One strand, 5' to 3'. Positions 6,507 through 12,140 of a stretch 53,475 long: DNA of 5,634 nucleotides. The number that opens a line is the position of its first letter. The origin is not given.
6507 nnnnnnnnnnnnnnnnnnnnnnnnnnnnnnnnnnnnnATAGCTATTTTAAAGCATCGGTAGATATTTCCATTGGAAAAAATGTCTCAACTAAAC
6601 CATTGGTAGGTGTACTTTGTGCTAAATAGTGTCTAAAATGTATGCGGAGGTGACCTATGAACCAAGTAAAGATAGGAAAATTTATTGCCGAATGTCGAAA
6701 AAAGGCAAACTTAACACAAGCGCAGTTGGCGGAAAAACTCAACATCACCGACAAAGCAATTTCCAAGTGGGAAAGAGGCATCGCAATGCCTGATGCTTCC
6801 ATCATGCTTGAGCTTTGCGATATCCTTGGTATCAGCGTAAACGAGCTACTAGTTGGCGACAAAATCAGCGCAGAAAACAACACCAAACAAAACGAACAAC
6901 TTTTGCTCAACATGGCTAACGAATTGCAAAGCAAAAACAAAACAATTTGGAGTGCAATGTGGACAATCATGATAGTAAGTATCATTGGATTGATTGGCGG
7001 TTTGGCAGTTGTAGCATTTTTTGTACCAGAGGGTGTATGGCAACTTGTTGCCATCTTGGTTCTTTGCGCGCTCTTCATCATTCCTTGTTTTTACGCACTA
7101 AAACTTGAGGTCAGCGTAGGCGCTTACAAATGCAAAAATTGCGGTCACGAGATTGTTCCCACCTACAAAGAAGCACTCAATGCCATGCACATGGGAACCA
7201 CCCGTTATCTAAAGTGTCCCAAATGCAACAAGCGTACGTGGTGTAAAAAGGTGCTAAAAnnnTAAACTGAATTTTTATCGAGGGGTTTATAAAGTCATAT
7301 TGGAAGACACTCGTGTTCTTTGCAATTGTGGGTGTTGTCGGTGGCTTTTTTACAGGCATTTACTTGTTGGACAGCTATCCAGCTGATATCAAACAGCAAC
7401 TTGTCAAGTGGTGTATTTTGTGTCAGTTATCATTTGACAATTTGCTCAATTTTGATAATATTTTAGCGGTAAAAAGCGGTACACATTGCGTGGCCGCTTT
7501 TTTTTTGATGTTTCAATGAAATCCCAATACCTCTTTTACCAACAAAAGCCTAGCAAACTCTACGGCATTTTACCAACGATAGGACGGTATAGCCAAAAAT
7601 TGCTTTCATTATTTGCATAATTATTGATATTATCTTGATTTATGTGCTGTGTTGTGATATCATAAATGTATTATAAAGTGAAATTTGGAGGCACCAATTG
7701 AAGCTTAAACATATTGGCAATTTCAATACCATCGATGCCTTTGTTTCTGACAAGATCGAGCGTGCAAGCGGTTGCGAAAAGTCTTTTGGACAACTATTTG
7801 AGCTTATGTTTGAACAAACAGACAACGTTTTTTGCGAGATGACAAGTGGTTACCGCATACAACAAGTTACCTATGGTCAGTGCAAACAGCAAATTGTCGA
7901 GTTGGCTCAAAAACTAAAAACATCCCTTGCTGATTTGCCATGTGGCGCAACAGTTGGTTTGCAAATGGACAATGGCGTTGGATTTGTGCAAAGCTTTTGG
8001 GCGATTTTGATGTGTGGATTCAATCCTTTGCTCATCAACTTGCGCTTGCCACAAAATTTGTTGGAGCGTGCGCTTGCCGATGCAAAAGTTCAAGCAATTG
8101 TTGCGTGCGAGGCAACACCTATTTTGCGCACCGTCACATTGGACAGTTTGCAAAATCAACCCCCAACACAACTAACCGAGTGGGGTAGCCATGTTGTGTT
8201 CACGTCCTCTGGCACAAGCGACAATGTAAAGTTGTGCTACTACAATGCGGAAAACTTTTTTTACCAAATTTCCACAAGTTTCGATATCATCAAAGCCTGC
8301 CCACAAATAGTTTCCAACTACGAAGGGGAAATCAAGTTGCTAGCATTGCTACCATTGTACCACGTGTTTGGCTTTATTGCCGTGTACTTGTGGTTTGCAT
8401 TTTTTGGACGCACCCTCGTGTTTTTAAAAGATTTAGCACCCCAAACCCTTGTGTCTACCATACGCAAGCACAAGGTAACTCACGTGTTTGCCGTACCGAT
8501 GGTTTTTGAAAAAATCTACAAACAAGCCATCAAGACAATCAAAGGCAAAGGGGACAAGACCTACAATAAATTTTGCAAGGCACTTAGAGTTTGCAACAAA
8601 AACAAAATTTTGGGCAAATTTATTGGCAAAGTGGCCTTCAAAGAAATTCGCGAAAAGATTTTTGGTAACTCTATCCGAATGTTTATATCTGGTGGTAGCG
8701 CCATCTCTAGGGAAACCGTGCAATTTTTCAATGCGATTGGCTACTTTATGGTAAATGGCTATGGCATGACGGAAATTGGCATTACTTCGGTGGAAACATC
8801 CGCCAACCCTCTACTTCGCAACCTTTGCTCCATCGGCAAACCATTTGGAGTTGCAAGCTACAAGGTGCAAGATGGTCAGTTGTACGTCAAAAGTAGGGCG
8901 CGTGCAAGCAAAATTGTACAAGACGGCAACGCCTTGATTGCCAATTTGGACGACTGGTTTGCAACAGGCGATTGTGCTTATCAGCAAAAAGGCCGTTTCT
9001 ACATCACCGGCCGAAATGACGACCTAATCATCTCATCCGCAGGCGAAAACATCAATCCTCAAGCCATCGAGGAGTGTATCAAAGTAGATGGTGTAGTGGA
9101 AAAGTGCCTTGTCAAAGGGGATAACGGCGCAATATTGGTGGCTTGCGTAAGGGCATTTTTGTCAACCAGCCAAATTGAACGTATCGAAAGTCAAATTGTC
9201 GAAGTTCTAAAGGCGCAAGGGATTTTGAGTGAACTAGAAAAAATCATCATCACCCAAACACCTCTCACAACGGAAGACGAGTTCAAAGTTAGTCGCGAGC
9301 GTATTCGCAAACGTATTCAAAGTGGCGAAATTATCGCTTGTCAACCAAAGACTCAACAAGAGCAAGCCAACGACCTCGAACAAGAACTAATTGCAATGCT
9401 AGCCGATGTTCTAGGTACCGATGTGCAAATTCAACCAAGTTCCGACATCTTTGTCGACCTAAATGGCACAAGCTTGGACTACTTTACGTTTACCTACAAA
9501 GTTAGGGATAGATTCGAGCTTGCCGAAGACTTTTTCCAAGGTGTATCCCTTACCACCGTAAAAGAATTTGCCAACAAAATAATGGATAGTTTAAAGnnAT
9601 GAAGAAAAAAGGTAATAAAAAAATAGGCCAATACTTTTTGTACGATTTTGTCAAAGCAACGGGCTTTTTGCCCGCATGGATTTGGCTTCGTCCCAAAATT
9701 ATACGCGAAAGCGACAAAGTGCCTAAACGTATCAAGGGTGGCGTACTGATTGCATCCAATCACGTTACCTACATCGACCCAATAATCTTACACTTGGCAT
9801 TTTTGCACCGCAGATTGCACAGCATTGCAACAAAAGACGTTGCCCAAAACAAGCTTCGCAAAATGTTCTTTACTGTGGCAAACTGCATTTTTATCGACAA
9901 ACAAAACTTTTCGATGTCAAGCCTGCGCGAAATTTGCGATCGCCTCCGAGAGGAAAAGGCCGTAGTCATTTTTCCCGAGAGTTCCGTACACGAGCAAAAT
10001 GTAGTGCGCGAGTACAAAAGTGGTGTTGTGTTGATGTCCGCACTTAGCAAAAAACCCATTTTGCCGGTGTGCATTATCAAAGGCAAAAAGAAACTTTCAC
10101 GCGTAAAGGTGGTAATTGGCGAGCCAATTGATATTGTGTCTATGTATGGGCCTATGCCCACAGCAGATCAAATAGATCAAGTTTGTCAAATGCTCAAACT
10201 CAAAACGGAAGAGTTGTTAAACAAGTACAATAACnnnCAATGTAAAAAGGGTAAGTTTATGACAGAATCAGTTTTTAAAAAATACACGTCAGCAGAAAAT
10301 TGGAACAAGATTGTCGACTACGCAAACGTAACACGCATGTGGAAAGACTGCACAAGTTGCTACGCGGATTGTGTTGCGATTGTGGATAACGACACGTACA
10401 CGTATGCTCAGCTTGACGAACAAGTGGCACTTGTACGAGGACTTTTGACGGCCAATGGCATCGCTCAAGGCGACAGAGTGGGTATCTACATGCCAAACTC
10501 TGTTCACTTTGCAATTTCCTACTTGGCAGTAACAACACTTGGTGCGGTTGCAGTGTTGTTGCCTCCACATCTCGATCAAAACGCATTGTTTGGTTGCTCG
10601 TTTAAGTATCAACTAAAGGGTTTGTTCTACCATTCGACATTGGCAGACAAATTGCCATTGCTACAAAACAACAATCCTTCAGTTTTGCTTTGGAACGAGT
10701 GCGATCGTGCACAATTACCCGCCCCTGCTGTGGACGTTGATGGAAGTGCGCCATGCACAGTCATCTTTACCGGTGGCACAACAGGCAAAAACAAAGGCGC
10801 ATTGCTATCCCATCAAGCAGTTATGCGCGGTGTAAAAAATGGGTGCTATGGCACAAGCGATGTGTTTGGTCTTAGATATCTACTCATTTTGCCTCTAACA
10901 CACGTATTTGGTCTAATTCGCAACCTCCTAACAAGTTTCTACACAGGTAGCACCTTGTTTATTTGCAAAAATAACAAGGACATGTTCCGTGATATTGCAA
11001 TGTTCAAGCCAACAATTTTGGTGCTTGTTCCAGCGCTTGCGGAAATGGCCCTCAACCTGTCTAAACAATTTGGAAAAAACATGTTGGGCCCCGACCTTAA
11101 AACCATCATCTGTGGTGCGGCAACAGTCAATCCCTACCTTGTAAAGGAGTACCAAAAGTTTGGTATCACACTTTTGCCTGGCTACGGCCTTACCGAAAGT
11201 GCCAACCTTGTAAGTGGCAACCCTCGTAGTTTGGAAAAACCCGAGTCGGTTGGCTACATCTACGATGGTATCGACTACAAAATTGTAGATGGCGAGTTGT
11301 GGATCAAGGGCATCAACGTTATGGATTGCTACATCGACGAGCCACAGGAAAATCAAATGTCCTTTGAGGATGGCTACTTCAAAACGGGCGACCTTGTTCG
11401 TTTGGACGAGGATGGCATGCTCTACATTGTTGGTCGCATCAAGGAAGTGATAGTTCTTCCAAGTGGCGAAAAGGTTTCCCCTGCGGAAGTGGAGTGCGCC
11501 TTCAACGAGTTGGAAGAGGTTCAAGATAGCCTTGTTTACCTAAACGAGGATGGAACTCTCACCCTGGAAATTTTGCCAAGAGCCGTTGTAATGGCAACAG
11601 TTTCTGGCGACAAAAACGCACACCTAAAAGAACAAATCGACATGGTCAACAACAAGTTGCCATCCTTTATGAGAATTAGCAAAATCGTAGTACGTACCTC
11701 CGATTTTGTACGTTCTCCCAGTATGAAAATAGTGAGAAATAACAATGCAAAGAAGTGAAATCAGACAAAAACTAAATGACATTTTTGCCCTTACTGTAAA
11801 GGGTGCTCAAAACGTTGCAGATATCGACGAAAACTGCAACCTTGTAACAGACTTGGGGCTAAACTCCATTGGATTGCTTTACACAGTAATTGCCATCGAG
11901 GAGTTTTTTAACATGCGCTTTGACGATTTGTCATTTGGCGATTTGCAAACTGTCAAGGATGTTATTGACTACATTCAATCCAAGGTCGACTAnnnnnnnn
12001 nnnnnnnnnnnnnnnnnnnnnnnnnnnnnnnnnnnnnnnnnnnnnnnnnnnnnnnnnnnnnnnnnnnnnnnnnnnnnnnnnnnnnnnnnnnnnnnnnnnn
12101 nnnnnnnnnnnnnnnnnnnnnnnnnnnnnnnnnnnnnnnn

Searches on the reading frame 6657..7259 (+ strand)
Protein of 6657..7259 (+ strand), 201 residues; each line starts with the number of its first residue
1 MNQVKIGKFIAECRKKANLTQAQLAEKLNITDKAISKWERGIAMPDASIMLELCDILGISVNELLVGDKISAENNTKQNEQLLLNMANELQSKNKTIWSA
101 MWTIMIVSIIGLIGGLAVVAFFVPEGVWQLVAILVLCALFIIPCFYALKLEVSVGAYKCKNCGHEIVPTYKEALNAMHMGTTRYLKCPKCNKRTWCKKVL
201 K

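Call 11: search_protein_families(library=pfam, proteins=[window:6657-7259:+], max_evalue=0.01)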
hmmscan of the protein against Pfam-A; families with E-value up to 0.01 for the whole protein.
window:6657-7259:+ (201 aa): 11 families
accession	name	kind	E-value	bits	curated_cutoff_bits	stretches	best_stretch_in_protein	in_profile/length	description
PF01381.28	HTH_3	-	3.2e-16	59.5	23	1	10-64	1-55/55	Helix-turn-helix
PF12844.13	HTH_19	-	5.7e-12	45.8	30.2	1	7-65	1-59/64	Helix-turn-helix domain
PF13560.12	HTH_31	-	2.8e-10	40.8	27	1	7-63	3-60/64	Helix-turn-helix domain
PF13443.12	HTH_26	-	1.2e-05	25.9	22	1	14-66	6-59/63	Cro/C1-type HTH DNA-binding domain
PF13744.12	HTH_37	-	0.00021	21.5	27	1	4-41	17-54/80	Helix-turn-helix domain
PF15731.11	MqsA_antitoxin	-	0.00083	19.9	30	1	6-51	70-115/131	Antitoxin component of bacterial toxin-antitoxin system, MqsA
PF07022.19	Phage_CI_repr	-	0.0034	18.1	22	1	21-69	15-62/65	Bacteriophage CI repressor helix-turn-helix domain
PF13412.12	HTH_24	-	0.0047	16.9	21.9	0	15-36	14-35/48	Winged helix-turn-helix DNA-binding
PF15943.11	YdaS_toxin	-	0.0053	17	30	0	21-40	11-30/65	Bacterial toxin YdaS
PF14549.12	P22_Cro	-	0.0054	16.9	30.2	1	21-47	12-38/60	DNA-binding transcriptional regulator Cro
PF09723.15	Zn_ribbon_8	-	0.0055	17.1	34.4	0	157-192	6-34/41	Zinc ribbon domain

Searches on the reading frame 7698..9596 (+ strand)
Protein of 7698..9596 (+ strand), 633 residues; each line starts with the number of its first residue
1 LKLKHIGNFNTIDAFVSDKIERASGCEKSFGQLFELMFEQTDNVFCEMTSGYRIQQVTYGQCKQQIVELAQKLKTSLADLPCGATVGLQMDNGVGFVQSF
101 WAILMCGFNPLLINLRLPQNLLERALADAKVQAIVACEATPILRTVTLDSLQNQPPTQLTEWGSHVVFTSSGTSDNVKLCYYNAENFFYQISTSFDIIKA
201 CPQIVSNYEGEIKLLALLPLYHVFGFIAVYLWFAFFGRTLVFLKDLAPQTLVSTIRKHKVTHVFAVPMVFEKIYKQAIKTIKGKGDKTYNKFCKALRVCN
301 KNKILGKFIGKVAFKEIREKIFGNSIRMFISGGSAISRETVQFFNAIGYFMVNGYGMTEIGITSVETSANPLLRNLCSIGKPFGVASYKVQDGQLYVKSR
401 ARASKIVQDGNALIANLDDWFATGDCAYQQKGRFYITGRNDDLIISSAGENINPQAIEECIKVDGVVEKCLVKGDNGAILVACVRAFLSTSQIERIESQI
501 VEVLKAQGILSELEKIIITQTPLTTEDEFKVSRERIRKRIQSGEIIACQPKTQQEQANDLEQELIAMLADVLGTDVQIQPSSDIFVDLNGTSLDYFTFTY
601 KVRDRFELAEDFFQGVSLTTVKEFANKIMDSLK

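Call 4: search_protein_families(library=pfam, proteins=[window:7698-9596:+], max_evalue=0.01)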
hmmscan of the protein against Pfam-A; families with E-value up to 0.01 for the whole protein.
window:7698-9596:+ (633 aa): 3 families
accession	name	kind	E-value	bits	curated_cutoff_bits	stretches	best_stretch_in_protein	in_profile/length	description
PF00501.34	AMP-binding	-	3.8e-37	128.4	29.9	1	53-393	18-358/384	AMP-binding enzyme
PF23562.2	AMP-binding_C_3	-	0.00064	20.5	20.8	1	441-484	1-45/124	AMP-binding enzyme C-terminal domain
PF00550.31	PP-binding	-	0.00074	20.2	20.8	1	562-625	1-64/67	Phosphopantetheine attachment site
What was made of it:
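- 7698..9599 (+): AMP-ligase fused to a C-terminal carrier domain (633 aa; 'AMP_ACP'). Pfam AMP-binding E 4e-37 and PP-binding aa 562-625 (call 4).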

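Call 15: search_protein_families(library=ncbifam, proteins=[window:7698-9596:+], max_evalue=0.001)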
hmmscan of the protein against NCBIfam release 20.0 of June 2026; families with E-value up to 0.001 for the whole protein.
window:7698-9596:+ (633 aa): 79 families (the best 25 are shown)
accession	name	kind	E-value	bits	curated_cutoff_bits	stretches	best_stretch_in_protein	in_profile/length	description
TIGR01923.1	menE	equivalog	1.7e-35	122.8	330.15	2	324-476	224-383/442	o-succinylbenzoate--CoA ligase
NF004837.0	PRK06187.1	subfamily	3.5e-32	111.4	476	3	323-472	285-453/531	long-chain-fatty-acid--CoA ligase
NF006539.0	PRK09029.1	equivalog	2.1e-28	99.4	494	2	325-485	241-401/458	o-succinylbenzoate--CoA ligase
NF005307.0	PRK06839.1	equivalog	4.1e-28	98.3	748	2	324-476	264-428/496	o-succinylbenzoate--CoA ligase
NF002966.0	PRK03640.1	equivalog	9.7e-28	97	556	2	315-503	245-443/483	o-succinylbenzoate--CoA ligase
NF052269.1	Staph_lig_FadD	equivalog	8.7e-25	87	650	1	324-477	265-429/499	long-chain-fatty-acid--CoA ligase FadD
NF004114.0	PRK05605.1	equivalog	2.9e-21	75.4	766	2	115-279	174-332/575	long-chain-fatty-acid--CoA ligase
NF005702.0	PRK07514.1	subfamily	1e-17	63.7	558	1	324-506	270-466/506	malonyl-CoA synthase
NF009071.0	PRK12406.1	subfamily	2.6e-17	62.4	701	1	319-539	267-501/510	acyl-CoA synthetase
NF038343.1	ligase_FadD11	exception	6.2e-17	61.2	950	1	311-465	314-470/585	fatty acid--CoA ligase FadD11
TIGR01733.1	AA-adenyl-dom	subfamily_domain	7.3e-17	61.3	317.4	2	58-285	1-244/409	amino acid adenylation domain-containing protein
NF005714.0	PRK07529.1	subfamily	7.3e-17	60.9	632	1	411-462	450-496/640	acyl-CoA synthetase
NF052580.1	Str24CoAsynCasG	equivalog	2.3e-16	59.2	750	1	351-504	347-512/548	steroid-24-oyl-CoA synthetase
NF009922.0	PRK13383.1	equivalog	7.3e-16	57.8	987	1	325-472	297-453/528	acyl-CoA synthetase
NF009921.1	PRK13382.1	exception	1.3e-15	57.2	850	1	315-487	297-478/529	acyl-CoA ligase FadD12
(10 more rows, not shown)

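Call 24: search_solved_structures(query=window:7698-9596:+, max_evalue=1e-10)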
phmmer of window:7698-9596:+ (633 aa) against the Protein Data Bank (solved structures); distinct sequences matched with E-value up to 1e-10: 5.
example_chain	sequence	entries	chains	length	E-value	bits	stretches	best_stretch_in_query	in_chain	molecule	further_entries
6nj0_A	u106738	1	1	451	8e-14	54.2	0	325-464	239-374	2-succinylbenzoate--CoA ligase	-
5c5h_A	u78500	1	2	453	8.4e-14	54.1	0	325-464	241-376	2-succinylbenzoate--CoA ligase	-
5x8f_A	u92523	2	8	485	4.4e-11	45.1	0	324-469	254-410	2-succinylbenzoate--CoA ligase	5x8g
5buq_A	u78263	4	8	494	4.7e-11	45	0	324-469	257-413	2-succinylbenzoate--CoA ligase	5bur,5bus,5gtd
3cw8_X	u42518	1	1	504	9.8e-11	44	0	412-472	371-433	4-chlorobenzoyl CoA ligase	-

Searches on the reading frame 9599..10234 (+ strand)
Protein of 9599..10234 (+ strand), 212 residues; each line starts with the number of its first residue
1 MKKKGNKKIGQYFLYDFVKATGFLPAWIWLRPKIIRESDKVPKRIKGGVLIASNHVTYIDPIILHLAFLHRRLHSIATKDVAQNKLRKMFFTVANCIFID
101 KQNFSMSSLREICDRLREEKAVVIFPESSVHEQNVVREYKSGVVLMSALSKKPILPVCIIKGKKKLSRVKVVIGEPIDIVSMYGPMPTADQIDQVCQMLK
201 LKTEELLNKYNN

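Call 4: search_protein_families(library=pfam, proteins=[window:9599-10234:+], max_evalue=0.01)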
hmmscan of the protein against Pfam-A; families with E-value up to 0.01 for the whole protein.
window:9599-10234:+ (212 aa): 1 family
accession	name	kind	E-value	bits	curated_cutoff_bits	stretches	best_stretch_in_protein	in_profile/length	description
PF01553.26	Acyltransferase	-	1.8e-19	70.3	23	1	36-159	5-131/132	Acyltransferase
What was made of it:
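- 9599..10237 (+): PlsC-type acyltransferase 1 (212 aa). PF01553 E 2e-19 (call 4).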

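Call 15: search_protein_families(library=ncbifam, proteins=[window:9599-10234:+], max_evalue=0.001)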
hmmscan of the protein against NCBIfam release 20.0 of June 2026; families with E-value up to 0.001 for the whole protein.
window:9599-10234:+ (212 aa): 6 families
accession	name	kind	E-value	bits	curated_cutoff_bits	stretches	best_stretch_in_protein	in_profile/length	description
TIGR00530.1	AGP_acyltrn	subfamily_domain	1.2e-19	70.4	102.95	1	46-159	15-129/130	1-acylglycerol-3-phosphate O-acyltransferase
NF006386.0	PRK08633.1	equivalog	5.7e-17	60.8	1221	1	38-159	434-551/1147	acyl-[ACP]--phospholipid O-acyltransferase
NF005291.0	PRK06814.1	equivalog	1.1e-09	36.8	1349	1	47-163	454-566/1140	acyl-[ACP]--phospholipid O-acyltransferase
NF005959.0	PRK08043.1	equivalog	1.2e-07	30.4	886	1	48-172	29-151/719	bifunctional acyl-ACP--phospholipid O-acyltransferase/long-chain-fatty-acid--ACP ligase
NF052553.1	LyOrLpactfOlsABRUA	equivalog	1.3e-07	31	300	1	49-144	67-161/263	lyso-ornithine lipid O-acyltransferase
NF052615.1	orn_lipid_OlsF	equivalog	4.3e-06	25.6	620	1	38-159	73-196/570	bifunctional ornithine lipid synthase OlsF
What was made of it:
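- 9599..10237 (+): Apart from the generic AGPAT domain model, it hits the Aas models, 'acyl-[ACP]--phospholipid O-acyltransferase' (call 15).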

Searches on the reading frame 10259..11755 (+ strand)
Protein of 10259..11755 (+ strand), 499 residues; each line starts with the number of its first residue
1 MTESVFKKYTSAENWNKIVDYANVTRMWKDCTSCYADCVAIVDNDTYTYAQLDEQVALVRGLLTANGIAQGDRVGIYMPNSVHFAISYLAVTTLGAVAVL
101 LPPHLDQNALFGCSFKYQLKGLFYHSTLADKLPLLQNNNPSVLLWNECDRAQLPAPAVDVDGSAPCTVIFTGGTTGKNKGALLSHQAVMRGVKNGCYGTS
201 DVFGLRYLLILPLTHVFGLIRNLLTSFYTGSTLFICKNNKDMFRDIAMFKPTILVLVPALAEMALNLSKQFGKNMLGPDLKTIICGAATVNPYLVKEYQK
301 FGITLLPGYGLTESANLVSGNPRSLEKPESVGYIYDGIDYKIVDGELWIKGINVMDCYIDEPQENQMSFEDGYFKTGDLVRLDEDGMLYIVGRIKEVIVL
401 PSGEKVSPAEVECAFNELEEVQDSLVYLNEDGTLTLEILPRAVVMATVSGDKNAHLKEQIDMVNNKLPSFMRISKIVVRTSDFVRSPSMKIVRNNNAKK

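Call 4: search_protein_families(library=pfam, proteins=[window:10259-11755:+], max_evalue=0.01)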
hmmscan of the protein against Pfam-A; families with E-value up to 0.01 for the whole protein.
window:10259-11755:+ (499 aa): 2 families
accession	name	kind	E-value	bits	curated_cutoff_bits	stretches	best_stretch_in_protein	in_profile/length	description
PF00501.34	AMP-binding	-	3.7e-60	204.2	29.9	1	35-358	8-383/384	AMP-binding enzyme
PF23562.2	AMP-binding_C_3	-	7.4e-06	26.8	20.8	1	396-495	2-107/124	AMP-binding enzyme C-terminal domain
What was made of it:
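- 10259..11758 (+): Fatty-acid AMP-ligase (499 aa). AMP-binding E 4e-60 (call 4).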

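Call 15: search_protein_families(library=ncbifam, proteins=[window:10259-11755:+], max_evalue=0.001)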
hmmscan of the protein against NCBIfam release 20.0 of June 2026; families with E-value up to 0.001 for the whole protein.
window:10259-11755:+ (499 aa): 104 families (the best 25 are shown)
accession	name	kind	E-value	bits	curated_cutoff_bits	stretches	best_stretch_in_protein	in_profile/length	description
NF004837.0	PRK06187.1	subfamily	4.6e-58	196.8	476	2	152-478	159-501/531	long-chain-fatty-acid--CoA ligase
NF052269.1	Staph_lig_FadD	equivalog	7.6e-57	192.8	650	1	42-467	20-461/499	long-chain-fatty-acid--CoA ligase FadD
TIGR01923.1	menE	equivalog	9.1e-55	186.3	330.15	1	48-448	1-399/442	o-succinylbenzoate--CoA ligase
NF005801.1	PRK07656.1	equivalog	2.2e-52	178.4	657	2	151-434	152-442/500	FadD3 family acyl-CoA ligase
NF004114.0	PRK05605.1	equivalog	1.1e-51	175.8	766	2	160-433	218-509/575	long-chain-fatty-acid--CoA ligase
NF006181.0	PRK08314.1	subfamily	4.5e-47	160.5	705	2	127-491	168-545/563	long-chain-fatty-acid--CoA ligase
NF005307.0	PRK06839.1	equivalog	2.4e-43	148.5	748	1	37-493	17-486/496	o-succinylbenzoate--CoA ligase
NF004511.1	PRK05852.1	equivalog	1.2e-42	146.3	650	1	42-454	22-462/505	FadD7 family fatty acid--CoA ligase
NF002966.0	PRK03640.1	equivalog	3.9e-42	144.5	556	1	40-495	20-475/483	o-succinylbenzoate--CoA ligase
NF004758.0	PRK06087.1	equivalog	5.6e-41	140.6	736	2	156-439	181-477/548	medium-chain fatty-acid--CoA ligase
NF006182.0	PRK08316.1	subfamily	5.1e-40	137.4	663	1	27-493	16-510/523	fatty acyl-CoA synthetase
NF006523.0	PRK08974.1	equivalog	2.8e-39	134.7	884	2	167-493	210-546/561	long-chain-fatty-acid--CoA ligase FadD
TIGR03098.1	ligase_PEP_1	hypoth_equivalog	3.8e-39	134.5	592.35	3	368-495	392-513/517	acyl-CoA ligase (AMP-forming), exosortase A system-associated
NF006539.0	PRK09029.1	equivalog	2.3e-38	132.2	494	1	27-474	8-426/458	o-succinylbenzoate--CoA ligase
NF005702.0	PRK07514.1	subfamily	3.1e-38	131.4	558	2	157-428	151-433/506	malonyl-CoA synthase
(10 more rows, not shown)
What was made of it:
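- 10259..11758 (+): Best NCBIfam hits are long-chain fatty-acid ligases (call 15).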

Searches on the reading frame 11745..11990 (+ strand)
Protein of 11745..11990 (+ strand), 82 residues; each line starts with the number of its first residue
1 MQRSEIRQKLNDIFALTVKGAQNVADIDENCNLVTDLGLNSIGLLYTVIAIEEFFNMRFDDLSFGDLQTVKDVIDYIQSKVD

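Call 4: search_protein_families(library=pfam, proteins=[window:11745-11990:+], max_evalue=0.01)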
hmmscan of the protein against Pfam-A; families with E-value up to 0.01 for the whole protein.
window:11745-11990:+ (82 aa): 1 family
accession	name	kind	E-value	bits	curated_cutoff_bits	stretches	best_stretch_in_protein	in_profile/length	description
PF00550.31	PP-binding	-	8.2e-06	26.4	20.8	1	23-77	14-67/67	Phosphopantetheine attachment site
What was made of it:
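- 11745..11993 (+): Dedicated acyl carrier protein (82 aa). PP-binding E 8e-6 (call 4).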

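Call 15: search_protein_families(library=ncbifam, proteins=[window:11745-11990:+], max_evalue=0.001)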
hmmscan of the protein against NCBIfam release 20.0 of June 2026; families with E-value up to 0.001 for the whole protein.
window:11745-11990:+ (82 aa): 11 families
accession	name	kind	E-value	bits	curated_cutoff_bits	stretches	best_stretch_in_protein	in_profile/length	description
NF009104.0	PRK12449.1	equivalog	1.1e-10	41.3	70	1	1-81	1-79/80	acyl carrier protein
NF002148.0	PRK00982.1-2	subfamily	6.8e-10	38.6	71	1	5-80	4-77/79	acyl carrier protein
NF002150.0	PRK00982.1-4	subfamily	1.9e-09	37.6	66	1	1-80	1-78/80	acyl carrier protein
TIGR00517.1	acyl_carrier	equivalog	1.8e-08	34.1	70.45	1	24-80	20-76/77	acyl carrier protein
NF002147.0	PRK00982.1-1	equivalog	2.4e-08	33.7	84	1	3-80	5-80/83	acyl carrier protein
NF002149.0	PRK00982.1-3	equivalog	4e-08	33.1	106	1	23-80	19-76/78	acyl carrier protein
NF002151.0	PRK00982.1-5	equivalog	1.1e-06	28.7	92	1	23-80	19-76/78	acyl carrier protein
NF040636.1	AcpM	exception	3.1e-06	27.1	146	1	23-79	21-77/93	meromycolate extension acyl carrier protein AcpM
NF003757.0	PRK05350.1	equivalog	2e-05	24.6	65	1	3-80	4-79/83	acyl carrier protein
NF006031.0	PRK08172.1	equivalog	6.6e-05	23.5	76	1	21-79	18-76/82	acyl carrier protein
NF058660.1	cispen_ACP_AmcB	equivalog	8e-05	22.8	80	1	6-80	2-78/80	cispentacin biosynthesis acyl carrier protein AmcB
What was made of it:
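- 11745..11993 (+): ACP models E 1e-10, all below their cutoffs, so this is a divergent ACP (call 15).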
